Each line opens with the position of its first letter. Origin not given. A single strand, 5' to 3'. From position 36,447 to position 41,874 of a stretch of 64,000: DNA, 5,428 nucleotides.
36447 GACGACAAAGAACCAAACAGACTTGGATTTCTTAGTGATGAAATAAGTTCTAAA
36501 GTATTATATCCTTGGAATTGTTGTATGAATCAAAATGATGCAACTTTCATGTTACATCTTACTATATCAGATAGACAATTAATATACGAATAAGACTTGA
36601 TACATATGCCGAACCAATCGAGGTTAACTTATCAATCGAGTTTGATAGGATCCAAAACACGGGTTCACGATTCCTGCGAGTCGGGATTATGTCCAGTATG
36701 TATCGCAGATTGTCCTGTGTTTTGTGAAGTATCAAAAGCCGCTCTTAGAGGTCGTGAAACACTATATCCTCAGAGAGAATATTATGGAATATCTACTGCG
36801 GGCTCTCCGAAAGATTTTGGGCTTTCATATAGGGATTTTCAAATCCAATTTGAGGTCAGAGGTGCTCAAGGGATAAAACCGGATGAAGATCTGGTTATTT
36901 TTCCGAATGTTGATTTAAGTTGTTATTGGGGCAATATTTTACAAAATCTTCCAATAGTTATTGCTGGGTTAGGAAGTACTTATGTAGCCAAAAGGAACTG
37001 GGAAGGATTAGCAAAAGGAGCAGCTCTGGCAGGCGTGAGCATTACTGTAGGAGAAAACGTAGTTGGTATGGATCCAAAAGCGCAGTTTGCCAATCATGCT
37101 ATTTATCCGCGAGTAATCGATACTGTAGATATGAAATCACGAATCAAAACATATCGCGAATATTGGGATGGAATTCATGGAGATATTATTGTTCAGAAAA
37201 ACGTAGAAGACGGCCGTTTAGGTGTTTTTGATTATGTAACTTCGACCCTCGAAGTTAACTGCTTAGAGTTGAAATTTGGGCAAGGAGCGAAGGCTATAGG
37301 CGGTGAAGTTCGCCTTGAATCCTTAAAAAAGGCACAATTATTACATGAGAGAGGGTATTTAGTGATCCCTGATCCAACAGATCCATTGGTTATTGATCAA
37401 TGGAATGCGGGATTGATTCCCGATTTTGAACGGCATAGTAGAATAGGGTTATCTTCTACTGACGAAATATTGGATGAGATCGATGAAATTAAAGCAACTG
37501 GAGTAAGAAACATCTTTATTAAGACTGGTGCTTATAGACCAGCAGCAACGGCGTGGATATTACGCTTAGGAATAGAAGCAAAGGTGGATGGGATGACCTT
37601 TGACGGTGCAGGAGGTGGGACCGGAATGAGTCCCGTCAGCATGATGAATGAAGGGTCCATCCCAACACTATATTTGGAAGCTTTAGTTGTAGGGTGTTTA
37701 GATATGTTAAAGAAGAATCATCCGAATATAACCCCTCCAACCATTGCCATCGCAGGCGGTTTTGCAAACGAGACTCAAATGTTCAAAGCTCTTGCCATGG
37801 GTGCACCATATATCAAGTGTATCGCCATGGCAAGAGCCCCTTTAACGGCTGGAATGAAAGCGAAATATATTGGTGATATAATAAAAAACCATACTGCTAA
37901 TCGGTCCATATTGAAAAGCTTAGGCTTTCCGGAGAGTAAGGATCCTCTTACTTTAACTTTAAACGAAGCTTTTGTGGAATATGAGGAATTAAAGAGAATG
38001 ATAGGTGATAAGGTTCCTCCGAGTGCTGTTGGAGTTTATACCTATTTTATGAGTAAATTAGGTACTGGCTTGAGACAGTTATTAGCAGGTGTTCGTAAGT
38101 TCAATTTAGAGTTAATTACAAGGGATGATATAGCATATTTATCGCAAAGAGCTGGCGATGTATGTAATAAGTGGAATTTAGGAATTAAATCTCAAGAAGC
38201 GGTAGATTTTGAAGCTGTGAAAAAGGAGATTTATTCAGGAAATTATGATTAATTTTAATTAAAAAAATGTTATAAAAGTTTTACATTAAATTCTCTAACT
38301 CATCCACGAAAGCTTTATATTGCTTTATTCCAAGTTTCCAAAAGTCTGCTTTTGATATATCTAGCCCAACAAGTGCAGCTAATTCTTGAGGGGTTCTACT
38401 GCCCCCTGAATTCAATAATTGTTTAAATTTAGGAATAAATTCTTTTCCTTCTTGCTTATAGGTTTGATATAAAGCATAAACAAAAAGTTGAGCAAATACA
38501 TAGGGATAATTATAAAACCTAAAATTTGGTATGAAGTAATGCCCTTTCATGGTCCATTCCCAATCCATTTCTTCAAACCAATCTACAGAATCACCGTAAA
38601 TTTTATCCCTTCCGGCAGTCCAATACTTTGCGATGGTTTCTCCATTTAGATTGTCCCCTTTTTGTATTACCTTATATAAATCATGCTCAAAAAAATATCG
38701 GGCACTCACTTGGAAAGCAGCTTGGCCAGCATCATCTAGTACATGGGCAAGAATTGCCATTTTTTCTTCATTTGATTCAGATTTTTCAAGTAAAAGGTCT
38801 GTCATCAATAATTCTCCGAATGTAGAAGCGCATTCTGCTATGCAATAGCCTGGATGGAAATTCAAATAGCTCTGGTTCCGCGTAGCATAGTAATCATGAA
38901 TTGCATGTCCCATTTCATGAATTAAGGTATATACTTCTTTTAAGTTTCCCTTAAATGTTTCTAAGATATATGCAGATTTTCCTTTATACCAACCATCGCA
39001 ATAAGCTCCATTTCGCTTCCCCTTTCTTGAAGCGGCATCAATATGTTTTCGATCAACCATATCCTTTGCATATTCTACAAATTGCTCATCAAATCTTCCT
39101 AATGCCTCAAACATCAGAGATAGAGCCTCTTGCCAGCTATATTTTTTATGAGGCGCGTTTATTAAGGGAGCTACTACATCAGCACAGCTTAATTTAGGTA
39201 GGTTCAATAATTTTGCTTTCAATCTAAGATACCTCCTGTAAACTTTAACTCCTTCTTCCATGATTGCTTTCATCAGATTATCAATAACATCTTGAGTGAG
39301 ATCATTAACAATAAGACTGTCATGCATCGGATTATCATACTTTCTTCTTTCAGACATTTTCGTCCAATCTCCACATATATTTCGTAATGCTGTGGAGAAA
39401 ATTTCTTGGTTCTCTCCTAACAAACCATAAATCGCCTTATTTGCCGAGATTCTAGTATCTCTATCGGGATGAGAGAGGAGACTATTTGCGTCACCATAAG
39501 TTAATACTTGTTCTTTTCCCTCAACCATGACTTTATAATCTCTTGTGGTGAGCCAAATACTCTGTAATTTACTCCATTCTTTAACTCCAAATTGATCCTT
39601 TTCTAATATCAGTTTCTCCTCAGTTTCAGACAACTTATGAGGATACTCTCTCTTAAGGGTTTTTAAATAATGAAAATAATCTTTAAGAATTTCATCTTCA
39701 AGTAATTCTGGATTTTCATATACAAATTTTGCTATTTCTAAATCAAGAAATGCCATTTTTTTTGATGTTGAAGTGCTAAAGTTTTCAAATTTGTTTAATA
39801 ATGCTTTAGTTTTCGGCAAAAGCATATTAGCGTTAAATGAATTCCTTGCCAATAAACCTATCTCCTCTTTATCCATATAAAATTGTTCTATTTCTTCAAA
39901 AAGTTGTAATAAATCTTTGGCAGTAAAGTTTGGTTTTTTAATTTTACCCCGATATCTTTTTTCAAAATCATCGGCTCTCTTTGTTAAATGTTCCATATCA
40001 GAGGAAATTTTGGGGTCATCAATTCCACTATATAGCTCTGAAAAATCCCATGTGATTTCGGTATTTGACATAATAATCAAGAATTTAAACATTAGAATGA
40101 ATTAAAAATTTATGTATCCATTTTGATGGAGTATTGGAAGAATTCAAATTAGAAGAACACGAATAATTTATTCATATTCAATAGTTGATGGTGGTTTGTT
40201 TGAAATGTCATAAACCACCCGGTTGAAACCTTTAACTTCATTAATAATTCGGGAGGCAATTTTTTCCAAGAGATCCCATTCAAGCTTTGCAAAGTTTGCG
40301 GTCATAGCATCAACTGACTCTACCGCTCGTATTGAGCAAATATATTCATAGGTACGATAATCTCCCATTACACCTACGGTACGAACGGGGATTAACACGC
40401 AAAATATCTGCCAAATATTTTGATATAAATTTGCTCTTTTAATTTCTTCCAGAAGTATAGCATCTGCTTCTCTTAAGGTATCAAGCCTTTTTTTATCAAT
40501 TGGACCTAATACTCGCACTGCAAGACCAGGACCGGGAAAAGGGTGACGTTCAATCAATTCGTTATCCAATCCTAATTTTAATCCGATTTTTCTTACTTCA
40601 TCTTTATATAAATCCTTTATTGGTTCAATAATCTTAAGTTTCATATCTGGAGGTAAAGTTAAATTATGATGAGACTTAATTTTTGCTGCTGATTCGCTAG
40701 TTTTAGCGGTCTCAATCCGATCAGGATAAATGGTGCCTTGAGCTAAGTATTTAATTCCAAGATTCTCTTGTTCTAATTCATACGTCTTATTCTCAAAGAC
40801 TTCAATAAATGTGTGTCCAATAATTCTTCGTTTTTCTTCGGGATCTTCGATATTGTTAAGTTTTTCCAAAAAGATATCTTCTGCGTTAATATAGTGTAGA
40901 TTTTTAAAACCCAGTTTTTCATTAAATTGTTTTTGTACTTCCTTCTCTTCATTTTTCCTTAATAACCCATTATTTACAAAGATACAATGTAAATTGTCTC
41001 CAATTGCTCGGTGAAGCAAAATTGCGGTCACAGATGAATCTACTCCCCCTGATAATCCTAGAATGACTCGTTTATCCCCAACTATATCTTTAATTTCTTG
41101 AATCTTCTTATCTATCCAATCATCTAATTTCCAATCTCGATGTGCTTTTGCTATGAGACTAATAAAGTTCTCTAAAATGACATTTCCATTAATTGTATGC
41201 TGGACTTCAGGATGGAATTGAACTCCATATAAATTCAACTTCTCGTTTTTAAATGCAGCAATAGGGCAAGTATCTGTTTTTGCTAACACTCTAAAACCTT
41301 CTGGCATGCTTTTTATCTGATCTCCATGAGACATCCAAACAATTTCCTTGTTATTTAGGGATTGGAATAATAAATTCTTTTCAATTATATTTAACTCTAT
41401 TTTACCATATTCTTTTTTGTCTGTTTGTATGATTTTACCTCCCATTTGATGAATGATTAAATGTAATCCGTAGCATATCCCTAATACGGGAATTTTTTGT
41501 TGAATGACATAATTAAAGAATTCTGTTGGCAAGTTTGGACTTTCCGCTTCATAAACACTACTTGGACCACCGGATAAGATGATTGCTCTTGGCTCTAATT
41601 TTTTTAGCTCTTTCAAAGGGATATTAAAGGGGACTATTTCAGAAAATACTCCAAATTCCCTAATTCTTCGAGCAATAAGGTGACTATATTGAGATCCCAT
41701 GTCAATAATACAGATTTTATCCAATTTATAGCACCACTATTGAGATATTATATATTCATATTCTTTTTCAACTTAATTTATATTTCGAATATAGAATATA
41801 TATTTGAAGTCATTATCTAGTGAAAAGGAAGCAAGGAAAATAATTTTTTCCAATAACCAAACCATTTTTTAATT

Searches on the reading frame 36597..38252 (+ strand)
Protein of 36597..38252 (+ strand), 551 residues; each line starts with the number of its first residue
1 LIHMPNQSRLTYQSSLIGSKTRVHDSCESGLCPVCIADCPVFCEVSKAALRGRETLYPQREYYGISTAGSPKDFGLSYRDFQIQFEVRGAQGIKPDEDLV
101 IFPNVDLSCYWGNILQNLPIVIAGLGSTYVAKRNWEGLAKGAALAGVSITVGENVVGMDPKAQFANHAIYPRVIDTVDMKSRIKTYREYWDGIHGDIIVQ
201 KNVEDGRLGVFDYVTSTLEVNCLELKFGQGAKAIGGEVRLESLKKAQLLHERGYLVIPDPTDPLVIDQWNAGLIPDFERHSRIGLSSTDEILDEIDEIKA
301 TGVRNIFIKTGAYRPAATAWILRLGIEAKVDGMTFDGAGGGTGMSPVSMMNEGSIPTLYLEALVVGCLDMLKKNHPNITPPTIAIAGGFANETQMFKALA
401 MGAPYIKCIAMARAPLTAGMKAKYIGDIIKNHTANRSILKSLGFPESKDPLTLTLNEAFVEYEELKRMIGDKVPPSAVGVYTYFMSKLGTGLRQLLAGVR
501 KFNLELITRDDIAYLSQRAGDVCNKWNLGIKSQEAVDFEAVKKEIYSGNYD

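Call 4: search_protein_families(library=pfam, proteins=[window:36597-38252:+], max_evalue=1)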
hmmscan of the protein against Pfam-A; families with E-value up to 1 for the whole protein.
window:36597-38252:+ (551 aa): 1 family
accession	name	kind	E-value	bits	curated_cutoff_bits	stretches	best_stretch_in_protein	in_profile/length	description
PF01645.23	Glu_synthase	-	1.5e-11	44.5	20.4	2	286-406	186-301/369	Conserved region in glutamate synthase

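Call 20: search_protein_families(library=ncbifam, proteins=[window:36597-38252:+], max_evalue=0.1)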
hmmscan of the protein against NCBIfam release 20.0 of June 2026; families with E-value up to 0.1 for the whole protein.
window:36597-38252:+ (551 aa): 0 families

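Call 78: search_solved_structures(query=window:36606-38249:+, max_evalue=0.001)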
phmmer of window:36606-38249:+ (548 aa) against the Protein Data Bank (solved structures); distinct sequences matched with E-value up to 0.001: 0.

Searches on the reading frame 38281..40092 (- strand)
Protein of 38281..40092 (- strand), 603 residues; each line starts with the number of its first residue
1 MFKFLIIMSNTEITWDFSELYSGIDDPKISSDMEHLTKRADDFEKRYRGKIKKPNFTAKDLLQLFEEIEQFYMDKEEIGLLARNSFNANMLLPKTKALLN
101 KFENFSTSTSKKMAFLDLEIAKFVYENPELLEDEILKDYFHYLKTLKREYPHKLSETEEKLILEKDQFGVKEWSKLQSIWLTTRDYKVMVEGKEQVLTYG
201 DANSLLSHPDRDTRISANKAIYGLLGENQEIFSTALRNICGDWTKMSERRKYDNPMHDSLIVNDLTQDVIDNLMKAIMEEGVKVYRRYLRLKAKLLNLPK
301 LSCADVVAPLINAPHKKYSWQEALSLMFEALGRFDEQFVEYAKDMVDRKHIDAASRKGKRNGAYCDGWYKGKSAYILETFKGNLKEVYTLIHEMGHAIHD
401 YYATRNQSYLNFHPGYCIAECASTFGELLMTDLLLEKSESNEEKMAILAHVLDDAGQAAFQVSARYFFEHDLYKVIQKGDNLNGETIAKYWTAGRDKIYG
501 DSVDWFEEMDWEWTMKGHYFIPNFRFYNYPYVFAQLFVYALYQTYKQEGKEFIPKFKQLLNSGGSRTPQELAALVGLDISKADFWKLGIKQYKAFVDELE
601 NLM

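Call 89: search_protein_families(library=pfam, proteins=[window:38281-40092:-], max_evalue=0.00001)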
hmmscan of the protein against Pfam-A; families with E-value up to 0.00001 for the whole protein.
window:38281-40092:- (603 aa): 2 families
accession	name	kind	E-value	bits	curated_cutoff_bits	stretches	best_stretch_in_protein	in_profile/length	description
PF01432.26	Peptidase_M3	-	1.4e-34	120.7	27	1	205-586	2-452/457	Peptidase family M3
PF08439.15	Peptidase_M3_N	-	9.4e-08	32.6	25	1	129-177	12-61/70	Oligopeptidase F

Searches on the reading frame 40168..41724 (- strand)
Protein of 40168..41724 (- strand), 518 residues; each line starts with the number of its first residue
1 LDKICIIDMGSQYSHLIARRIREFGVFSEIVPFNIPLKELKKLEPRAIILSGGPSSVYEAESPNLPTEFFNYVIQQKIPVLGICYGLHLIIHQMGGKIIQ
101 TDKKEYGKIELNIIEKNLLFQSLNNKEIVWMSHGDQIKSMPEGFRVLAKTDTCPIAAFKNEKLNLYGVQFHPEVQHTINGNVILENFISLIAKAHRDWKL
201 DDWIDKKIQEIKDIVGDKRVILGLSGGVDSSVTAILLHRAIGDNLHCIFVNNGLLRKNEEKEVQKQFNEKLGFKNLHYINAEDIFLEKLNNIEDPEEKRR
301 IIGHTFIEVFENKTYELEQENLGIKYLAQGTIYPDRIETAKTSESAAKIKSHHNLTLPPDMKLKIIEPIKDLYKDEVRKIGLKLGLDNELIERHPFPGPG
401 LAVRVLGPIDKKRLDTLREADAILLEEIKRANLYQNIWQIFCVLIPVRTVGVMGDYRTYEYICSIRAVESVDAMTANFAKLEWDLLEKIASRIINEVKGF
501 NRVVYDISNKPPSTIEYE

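Call 89: search_protein_families(library=pfam, proteins=[window:40168-41724:-], max_evalue=0.00001)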
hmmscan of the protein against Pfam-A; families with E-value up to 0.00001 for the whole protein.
window:40168-41724:- (518 aa): 5 families
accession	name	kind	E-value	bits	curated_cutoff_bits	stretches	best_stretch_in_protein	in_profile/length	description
PF00117.34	GATase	-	2.3e-44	151.8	22.8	1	6-188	2-187/190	Glutamine amidotransferase class-I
PF00958.27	GMP_synt_C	-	2.4e-42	143.3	27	1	426-517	1-92/92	GMP synthase C terminal domain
PF02540.23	NAD_synthase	-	3.2e-12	46.6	21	1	200-286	5-86/242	NAD synthase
PF07722.19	Peptidase_C26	-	5.1e-11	43.2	20.5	1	70-173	98-219/219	Peptidase C26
PF03054.22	tRNA_Me_trans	-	9e-07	29.2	20.6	0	218-261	1-43/202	tRNA methyl transferase HUP domain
